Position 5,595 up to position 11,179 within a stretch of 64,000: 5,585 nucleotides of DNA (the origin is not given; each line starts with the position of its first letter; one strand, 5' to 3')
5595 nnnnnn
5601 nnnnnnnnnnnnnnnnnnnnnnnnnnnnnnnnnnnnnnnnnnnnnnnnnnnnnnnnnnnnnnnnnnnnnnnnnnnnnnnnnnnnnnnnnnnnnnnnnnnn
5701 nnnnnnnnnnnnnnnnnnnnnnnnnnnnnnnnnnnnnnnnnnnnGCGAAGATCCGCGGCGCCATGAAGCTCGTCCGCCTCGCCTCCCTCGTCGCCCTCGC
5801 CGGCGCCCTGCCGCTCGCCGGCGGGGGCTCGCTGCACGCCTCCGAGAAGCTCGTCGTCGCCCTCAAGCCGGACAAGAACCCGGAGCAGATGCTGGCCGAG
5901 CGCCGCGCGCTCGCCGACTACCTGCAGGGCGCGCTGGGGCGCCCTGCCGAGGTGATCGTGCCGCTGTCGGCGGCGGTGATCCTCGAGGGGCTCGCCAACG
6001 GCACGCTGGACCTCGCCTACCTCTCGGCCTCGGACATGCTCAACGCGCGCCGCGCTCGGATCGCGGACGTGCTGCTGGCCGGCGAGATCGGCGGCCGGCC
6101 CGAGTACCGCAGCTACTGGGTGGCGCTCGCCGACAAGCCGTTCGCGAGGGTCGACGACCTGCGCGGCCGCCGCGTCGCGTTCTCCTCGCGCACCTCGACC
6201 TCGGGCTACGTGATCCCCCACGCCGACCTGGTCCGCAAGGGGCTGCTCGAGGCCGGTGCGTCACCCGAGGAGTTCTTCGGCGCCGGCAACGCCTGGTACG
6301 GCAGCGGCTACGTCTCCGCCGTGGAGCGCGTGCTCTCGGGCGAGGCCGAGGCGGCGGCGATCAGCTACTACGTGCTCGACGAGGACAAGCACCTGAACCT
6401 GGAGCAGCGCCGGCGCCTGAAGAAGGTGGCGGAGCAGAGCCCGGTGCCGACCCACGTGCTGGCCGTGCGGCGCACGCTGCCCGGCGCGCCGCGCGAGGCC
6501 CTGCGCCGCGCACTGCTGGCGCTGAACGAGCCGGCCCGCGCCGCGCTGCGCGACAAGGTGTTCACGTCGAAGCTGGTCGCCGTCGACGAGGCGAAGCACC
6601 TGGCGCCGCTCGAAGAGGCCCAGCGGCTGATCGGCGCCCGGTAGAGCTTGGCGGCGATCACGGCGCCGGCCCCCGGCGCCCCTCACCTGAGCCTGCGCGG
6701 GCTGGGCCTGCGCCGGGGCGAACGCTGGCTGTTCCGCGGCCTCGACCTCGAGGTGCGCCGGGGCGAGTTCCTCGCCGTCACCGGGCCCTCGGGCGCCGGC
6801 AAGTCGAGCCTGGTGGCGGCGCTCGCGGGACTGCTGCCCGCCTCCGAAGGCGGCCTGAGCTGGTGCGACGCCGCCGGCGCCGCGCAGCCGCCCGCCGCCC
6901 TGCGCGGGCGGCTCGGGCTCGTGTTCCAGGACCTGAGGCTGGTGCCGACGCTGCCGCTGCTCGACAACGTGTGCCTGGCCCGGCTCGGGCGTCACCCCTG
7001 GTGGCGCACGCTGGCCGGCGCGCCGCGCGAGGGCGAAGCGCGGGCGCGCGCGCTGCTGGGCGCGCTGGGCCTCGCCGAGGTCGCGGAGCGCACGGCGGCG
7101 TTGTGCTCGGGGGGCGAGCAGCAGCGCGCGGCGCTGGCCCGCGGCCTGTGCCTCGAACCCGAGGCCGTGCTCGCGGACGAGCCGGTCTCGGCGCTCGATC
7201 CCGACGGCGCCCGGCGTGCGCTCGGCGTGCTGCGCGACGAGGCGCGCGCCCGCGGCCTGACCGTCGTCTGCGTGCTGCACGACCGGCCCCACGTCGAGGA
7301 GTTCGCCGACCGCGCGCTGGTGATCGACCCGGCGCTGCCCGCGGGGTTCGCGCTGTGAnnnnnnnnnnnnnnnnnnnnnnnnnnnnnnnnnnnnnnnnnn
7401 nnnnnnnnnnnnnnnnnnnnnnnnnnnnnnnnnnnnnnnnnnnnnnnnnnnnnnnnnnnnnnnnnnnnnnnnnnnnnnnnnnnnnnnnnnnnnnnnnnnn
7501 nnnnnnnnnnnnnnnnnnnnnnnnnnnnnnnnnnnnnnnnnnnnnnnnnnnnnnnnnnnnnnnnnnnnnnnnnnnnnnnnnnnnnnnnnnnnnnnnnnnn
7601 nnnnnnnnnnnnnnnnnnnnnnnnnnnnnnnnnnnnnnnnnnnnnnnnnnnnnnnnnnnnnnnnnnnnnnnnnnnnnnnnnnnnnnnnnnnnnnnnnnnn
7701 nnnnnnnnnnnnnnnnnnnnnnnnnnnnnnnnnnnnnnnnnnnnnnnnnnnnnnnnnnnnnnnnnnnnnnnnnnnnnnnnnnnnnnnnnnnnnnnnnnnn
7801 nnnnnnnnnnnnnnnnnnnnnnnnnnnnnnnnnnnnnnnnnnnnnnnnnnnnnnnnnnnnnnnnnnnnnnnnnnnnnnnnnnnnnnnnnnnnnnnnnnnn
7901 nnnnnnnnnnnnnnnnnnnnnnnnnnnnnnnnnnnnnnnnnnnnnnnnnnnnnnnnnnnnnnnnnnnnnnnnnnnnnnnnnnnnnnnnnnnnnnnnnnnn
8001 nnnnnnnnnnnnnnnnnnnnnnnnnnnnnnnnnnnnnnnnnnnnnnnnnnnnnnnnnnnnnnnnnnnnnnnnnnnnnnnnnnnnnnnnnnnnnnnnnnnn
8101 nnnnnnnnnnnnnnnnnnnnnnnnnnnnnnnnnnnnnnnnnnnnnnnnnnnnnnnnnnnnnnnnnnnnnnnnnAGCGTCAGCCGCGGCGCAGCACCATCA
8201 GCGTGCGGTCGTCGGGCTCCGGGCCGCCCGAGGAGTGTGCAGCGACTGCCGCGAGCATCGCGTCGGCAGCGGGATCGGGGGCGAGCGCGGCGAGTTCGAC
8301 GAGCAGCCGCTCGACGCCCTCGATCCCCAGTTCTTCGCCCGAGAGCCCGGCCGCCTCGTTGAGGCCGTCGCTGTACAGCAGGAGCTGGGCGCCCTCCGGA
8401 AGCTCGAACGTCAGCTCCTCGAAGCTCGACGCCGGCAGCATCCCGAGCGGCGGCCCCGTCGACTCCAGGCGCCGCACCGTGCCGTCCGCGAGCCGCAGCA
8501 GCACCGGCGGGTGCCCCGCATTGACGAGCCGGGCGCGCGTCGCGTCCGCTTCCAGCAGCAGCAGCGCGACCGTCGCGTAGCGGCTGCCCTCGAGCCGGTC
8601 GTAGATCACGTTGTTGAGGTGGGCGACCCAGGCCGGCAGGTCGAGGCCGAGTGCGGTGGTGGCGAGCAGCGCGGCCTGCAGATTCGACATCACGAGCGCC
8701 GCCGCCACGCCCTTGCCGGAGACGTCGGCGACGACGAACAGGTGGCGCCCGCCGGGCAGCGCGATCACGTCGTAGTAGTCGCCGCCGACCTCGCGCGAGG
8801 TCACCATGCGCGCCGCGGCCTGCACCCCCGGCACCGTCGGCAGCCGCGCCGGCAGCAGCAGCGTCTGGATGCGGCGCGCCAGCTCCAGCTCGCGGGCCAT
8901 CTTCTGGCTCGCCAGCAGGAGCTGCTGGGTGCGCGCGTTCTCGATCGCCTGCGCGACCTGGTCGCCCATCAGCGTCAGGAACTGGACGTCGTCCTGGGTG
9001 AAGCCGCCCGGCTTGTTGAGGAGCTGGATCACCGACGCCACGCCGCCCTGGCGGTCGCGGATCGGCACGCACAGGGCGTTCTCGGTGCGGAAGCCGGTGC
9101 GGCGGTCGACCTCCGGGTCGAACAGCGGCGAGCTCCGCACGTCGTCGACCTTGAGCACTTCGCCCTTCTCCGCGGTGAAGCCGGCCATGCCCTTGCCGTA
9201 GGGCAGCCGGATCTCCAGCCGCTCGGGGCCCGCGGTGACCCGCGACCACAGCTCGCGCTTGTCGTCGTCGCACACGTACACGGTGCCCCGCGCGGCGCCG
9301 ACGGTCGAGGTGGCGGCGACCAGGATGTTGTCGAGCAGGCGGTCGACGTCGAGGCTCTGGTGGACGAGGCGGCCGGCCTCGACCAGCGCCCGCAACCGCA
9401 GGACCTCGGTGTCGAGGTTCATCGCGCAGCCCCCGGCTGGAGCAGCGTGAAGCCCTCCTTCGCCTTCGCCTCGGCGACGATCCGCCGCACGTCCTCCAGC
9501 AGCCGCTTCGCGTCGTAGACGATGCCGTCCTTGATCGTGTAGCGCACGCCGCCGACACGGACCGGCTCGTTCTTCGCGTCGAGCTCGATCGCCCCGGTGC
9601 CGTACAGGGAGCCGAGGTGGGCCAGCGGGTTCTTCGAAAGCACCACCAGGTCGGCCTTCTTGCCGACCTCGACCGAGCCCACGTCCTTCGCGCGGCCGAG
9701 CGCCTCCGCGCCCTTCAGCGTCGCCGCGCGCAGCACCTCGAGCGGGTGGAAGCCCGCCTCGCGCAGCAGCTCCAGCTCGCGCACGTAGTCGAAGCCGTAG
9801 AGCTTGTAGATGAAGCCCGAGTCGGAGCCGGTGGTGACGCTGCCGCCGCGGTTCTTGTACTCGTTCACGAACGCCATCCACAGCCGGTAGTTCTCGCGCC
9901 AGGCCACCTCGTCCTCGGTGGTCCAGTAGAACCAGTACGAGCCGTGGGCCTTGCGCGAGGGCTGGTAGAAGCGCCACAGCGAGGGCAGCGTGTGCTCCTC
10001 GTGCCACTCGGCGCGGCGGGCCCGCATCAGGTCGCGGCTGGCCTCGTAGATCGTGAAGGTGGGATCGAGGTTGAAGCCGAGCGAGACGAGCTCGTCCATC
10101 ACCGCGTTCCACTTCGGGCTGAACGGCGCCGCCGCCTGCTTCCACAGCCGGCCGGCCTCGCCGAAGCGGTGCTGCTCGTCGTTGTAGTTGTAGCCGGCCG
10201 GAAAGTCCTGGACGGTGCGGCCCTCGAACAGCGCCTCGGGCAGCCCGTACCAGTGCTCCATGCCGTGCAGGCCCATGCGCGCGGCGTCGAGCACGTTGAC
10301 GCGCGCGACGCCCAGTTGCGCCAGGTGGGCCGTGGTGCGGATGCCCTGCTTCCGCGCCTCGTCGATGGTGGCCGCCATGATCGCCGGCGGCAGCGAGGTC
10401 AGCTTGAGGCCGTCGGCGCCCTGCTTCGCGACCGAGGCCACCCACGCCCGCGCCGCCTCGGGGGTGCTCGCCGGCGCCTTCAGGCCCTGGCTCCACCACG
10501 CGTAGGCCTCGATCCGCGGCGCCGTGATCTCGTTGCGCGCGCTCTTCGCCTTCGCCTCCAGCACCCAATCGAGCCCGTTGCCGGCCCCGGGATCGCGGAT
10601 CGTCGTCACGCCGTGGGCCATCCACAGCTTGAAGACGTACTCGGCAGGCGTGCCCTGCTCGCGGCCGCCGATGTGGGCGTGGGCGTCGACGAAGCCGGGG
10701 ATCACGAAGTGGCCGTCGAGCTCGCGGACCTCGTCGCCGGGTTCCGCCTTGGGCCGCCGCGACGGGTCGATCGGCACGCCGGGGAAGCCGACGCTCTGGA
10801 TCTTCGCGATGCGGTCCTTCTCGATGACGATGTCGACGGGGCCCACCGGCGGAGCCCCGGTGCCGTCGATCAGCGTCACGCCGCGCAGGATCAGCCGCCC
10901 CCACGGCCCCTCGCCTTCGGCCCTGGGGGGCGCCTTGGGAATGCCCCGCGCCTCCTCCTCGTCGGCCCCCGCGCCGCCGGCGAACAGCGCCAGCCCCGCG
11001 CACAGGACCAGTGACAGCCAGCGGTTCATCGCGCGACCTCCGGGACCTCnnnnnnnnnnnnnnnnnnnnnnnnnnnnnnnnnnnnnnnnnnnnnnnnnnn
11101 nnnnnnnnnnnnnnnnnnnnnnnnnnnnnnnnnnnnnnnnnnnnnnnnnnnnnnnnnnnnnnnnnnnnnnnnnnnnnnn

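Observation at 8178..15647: Uptake and signalling module: SBP-like protein, TBDR, periplasmic amidohydrolase and GAF-PP2C phosphatase in one operon, facing a HAMP histidine kinase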

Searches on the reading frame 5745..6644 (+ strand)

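Call 8: search_protein_families(library=pfam, proteins=[window:5745-6644:+], max_evalue=0.001)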
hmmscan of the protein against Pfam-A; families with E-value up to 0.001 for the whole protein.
window:5745-6644:+ (299 aa): 1 family
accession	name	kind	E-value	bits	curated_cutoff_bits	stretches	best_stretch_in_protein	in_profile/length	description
PF12974.12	Phosphonate-bd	-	2.5e-47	161.7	27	1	40-282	3-239/242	ABC transporter, phosphonate, periplasmic substrate-binding protein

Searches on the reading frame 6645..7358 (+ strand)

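Call 8: search_protein_families(library=pfam, proteins=[window:6645-7358:+], max_evalue=0.001)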
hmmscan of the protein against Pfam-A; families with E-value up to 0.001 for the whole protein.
window:6645-7358:+ (237 aa): 5 families
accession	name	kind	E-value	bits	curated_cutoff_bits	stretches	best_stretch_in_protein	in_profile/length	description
PF00005.33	ABC_tran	-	6.2e-25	88.8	25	1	31-181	2-136/137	ABC transporter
PF20703.3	nSTAND1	-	1.1e-06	29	27.1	1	36-70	29-65/379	Novel STAND NTPase 1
PF13555.12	AAA_29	-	2.5e-05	24.4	27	1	30-68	12-50/61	P-loop containing region of AAA domain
PF13191.12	AAA_16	-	6e-05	24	32.6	1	37-200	19-124/167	AAA ATPase domain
PF13304.12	AAA_21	-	0.00052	20.6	27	0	43-66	2-28/304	AAA domain, putative AbiEii toxin, Type IV TA system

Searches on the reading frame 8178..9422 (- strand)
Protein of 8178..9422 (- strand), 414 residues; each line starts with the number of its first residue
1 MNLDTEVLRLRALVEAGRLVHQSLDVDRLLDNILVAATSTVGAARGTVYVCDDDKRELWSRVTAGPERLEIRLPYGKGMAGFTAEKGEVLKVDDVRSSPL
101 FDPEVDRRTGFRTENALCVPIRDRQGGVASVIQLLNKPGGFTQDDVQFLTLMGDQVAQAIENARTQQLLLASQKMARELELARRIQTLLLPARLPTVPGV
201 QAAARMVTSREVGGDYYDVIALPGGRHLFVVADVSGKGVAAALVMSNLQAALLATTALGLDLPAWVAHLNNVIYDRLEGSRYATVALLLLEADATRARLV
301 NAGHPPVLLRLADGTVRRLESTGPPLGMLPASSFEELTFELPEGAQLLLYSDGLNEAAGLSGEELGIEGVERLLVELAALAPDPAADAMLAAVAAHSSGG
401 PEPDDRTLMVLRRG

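Call 5: search_protein_families(library=pfam, proteins=[window:8178-9422:-], max_evalue=0.01)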
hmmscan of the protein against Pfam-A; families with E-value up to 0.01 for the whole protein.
window:8178-9422:- (414 aa): 4 families
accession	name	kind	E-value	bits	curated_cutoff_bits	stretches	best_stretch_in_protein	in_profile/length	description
PF07228.17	SpoIIE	-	4.4e-46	157.7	25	1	223-413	1-191/192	Stage II sporulation protein E (SpoIIE)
PF13185.12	GAF_2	-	4e-17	63.1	28.6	1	24-161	2-136/136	GAF domain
PF01590.32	GAF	-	1.1e-16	62.1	22.4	1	25-160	1-133/133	GAF domain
PF13492.12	GAF_3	-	2.5e-09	38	27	1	25-162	1-129/129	GAF domain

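Call 6: search_protein_families(library=ncbifam, proteins=[window:8178-9422:-], max_evalue=0.01)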
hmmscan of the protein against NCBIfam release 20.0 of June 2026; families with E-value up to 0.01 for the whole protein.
window:8178-9422:- (414 aa): 5 families
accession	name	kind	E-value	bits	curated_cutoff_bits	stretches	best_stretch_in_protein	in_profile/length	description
NF045505.1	RR_RssB_Pseudo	equivalog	2e-13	50.2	700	1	158-413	136-391/394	two-component system response regulator RssB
TIGR02865.1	spore_II_E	equivalog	9.8e-13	47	490.8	1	208-412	562-762/764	stage II sporulation protein E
NF038263.1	prot_phos_SiaA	equivalog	1.6e-09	36.9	700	1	157-412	394-656/658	biofilm regulation protein phosphatase SiaA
TIGR01817.1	nifA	equivalog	3.4e-06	26.1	528.85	1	9-174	3-173/534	nif-specific transcriptional activator NifA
NF008283.0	PRK11061.1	equivalog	4e-06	25.4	583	1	9-174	4-168/748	phosphoenolpyruvate--protein phosphotransferase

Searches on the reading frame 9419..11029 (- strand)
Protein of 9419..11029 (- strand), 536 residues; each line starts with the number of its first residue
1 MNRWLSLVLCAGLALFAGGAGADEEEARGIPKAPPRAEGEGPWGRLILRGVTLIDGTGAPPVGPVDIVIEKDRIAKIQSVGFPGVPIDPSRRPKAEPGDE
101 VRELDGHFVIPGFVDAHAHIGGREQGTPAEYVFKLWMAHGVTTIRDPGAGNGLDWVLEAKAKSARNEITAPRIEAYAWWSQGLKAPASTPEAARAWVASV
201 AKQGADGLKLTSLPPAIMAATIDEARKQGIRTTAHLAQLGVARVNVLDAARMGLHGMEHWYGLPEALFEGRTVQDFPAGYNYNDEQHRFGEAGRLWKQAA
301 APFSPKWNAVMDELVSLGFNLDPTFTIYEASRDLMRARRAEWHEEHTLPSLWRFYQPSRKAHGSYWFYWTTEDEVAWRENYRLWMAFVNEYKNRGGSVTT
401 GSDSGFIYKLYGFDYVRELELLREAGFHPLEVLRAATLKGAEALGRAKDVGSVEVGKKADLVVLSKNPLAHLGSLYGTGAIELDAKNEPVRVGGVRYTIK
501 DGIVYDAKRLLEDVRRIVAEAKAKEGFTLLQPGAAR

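Call 5: search_protein_families(library=pfam, proteins=[window:9419-11029:-], max_evalue=0.01)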
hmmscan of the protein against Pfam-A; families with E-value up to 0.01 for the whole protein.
window:9419-11029:- (536 aa): 2 families
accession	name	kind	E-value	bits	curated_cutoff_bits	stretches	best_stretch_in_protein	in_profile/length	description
PF01979.26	Amidohydro_1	-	1.2e-22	81.1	25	2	391-478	238-323/345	Amidohydrolase family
PF07969.17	Amidohydro_3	-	1.1e-12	48.6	29.7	2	388-502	359-468/472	Amidohydrolase family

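Call 6: search_protein_families(library=ncbifam, proteins=[window:9419-11029:-], max_evalue=0.01)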
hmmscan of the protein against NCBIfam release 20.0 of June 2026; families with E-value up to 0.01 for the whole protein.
window:9419-11029:- (536 aa): 36 families (the best 25 are shown)
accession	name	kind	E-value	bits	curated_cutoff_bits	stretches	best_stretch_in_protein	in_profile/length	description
NF051886.1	XaaProDiPepCaul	equivalog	1e-17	64.3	500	2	397-474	309-383/398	Xaa-Pro dipeptidase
NF006689.0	PRK09237.1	equivalog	1.2e-14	53.7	371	2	46-163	5-107/383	amidohydrolase/deacetylase family metallohydrolase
TIGR01224.1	hutI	equivalog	4.8e-13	48.7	298.15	2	428-482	315-369/377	imidazolonepropionase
NF006056.0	PRK08204.1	subfamily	4.2e-12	45.6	391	1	426-469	341-384/449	hypothetical protein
NF006549.0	PRK09045.1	equivalog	2.3e-10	39.7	540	1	431-465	345-379/444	TRZ/ATZ family hydrolase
NF005557.0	PRK07228.1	equivalog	8.1e-10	38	522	1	427-470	337-380/445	5'-deoxyadenosine deaminase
TIGR02967.1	guan_deamin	equivalog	1.6e-09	37.3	375.4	1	422-465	318-361/401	guanine deaminase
NF006055.0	PRK08203.1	equivalog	2.3e-09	36.3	532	1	429-483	356-409/455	8-oxoguanine deaminase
NF006679.0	PRK09228.1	subfamily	4.3e-09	35.6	351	1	422-467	343-388/433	guanine deaminase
NF004636.0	PRK05985.1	subfamily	5.6e-07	28.7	408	1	64-124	17-65/398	amidohydrolase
NF011990.0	PRK15446.2-6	subfamily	6.6e-07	28.4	233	0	433-468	332-367/390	alpha-D-ribose 1-methylphosphonate 5-triphosphate diphosphatase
NF006681.0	PRK09229.1-2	equivalog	1.2e-06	27.5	362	1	391-473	310-395/451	formimidoylglutamate deiminase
NF004801.0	PRK06151.1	subfamily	1.3e-06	27.6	416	1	430-465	368-402/491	chlorohydrolase family protein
TIGR01178.1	ade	equivalog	2e-06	26.6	472.5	1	65-147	20-85/552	adenine deaminase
TIGR03583.1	EF_0837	hypoth_equivalog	7.9e-06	25.2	432.15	1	64-154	15-91/365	amidohydrolase/deacetylase family metallohydrolase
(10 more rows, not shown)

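Call 34: search_solved_structures(query=window:9419-11029:-, max_evalue=0.001, show_alignments=2)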
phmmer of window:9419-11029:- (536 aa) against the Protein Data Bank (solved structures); distinct sequences matched with E-value up to 0.001: 35.
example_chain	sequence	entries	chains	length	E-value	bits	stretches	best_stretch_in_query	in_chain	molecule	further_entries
2p9b_A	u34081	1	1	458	7.5e-13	51.1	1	395-503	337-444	Possible prolidase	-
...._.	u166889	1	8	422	8.8e-13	50.9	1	385-476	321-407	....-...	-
4whb_E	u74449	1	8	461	4.4e-12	48.6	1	412-475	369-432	Phenylurea hydrolase B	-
3mtw_A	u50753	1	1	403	6.5e-11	44.7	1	395-475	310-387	L-Arginine carboxypeptidase Cc2672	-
4ub9_A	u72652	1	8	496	2.5e-08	36.2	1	412-475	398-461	Molinate hydrolase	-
4wgx_A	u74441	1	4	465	2.5e-08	36.2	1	412-475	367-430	Molinate hydrolase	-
3be7_A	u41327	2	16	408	2.8e-08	36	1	387-476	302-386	Zn-dependent arginine carboxypeptidase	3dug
3nqb_A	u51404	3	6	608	8.6e-08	34.4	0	66-156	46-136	Adenine deaminase 2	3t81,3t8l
3ooq_A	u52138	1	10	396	1.1e-07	34.1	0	96-128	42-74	amidohydrolase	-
4v1x_A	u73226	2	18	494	4.8e-07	31.9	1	423-465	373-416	ATRAZINE CHLOROHYDROLASE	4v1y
3feq_A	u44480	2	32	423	8.5e-07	31.1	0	391-480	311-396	PUTATIVE AMIDOHYDROLASE | PROLIDASE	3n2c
4dyk_A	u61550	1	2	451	8.5e-07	31.1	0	431-502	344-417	AMIDOHYDROLASE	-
4gbd_A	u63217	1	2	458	9.9e-07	30.9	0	431-502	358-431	Putative uncharacterized protein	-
8yag_A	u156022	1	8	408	1.5e-06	30.3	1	391-478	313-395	Imidazolonepropionase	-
8ihq_A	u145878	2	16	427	1.9e-06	30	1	392-475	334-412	Amidohydrolase family protein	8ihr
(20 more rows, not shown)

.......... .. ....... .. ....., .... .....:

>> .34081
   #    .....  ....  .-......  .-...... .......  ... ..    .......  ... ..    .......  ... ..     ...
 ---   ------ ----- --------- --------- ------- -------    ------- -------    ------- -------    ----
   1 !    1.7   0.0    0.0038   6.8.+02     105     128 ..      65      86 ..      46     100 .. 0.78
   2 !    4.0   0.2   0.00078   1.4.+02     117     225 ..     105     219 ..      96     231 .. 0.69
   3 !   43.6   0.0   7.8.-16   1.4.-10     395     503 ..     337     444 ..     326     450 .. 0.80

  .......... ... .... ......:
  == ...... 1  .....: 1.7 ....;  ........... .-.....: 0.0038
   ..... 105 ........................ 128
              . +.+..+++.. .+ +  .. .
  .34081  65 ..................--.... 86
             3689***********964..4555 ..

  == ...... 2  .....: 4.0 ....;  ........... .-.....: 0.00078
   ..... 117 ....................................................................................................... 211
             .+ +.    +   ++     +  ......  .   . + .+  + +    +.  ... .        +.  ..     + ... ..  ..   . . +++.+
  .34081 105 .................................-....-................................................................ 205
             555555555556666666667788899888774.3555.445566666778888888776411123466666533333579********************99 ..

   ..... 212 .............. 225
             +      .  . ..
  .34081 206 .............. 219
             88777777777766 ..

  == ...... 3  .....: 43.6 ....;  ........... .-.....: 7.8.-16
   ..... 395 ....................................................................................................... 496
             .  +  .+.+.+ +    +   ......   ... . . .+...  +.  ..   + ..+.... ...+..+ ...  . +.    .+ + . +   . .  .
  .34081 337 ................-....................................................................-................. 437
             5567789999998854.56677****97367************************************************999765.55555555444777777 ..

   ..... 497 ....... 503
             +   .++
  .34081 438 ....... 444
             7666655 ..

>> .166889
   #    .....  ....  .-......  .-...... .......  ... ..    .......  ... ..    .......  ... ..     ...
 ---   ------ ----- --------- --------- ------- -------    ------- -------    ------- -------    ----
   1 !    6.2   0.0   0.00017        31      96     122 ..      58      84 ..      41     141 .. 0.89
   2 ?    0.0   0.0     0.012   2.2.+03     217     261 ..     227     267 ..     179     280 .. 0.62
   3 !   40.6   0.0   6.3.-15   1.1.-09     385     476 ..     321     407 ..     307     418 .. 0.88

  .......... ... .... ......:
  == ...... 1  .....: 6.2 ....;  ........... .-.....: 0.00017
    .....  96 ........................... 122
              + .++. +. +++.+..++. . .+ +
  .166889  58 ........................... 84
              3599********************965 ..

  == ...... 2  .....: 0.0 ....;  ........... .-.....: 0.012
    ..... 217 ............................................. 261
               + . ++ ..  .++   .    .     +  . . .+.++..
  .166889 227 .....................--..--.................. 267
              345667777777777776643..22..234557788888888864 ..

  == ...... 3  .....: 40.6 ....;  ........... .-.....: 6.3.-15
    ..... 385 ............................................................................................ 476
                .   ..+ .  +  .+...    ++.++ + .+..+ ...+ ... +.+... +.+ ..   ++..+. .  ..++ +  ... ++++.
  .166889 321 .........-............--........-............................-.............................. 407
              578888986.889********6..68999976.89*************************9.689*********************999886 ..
